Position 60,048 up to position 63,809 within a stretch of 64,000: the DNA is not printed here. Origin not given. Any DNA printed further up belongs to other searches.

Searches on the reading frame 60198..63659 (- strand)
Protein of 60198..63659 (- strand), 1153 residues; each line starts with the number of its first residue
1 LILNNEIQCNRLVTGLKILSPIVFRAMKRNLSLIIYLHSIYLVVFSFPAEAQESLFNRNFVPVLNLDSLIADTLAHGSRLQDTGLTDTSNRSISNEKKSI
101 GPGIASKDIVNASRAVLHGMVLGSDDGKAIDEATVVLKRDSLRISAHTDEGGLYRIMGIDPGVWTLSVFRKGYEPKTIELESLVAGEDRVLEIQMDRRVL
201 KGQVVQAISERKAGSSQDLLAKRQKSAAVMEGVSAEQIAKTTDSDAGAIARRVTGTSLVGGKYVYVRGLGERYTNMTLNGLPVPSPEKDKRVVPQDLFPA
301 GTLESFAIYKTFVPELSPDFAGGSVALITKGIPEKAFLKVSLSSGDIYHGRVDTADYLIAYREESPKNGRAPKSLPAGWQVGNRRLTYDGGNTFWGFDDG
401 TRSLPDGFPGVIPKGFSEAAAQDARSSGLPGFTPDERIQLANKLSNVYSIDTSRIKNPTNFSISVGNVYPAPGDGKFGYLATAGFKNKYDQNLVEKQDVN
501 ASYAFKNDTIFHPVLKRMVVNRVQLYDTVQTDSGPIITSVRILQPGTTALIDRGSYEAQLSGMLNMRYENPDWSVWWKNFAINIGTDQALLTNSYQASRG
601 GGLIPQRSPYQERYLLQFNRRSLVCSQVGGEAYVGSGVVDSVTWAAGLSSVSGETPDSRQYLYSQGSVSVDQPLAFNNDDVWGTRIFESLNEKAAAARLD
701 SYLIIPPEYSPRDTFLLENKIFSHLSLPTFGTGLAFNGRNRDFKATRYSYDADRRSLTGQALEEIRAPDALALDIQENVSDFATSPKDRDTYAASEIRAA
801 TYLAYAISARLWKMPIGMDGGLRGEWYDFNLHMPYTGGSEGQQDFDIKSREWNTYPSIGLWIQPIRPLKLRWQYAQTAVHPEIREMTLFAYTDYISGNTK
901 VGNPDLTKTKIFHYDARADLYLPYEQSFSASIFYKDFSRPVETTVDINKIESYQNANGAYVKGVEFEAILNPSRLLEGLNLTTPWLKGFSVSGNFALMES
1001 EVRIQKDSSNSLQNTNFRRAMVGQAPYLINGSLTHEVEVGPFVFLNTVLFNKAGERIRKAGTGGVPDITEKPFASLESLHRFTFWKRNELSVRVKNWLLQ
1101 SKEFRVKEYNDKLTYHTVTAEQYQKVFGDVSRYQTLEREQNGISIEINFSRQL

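Call 16: search_protein_families(library=pfam, proteins=[window:60198-63659:-], max_evalue=0.001)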
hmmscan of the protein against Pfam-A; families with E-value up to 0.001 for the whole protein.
window:60198-63659:- (1153 aa): 3 families
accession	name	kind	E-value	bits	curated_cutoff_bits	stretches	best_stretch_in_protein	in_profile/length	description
PF13620.12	CarboxypepD_reg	-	4.2e-10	40.3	32.3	1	117-195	2-81/82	Carboxypeptidase regulatory-like domain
PF07715.20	Plug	-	1.7e-07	32.2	23.9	1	224-310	3-92/107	TonB-dependent Receptor Plug Domain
PF13715.12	CarbopepD_reg_2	-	0.00021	21.7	32.2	1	118-196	2-77/88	CarboxypepD_reg-like domain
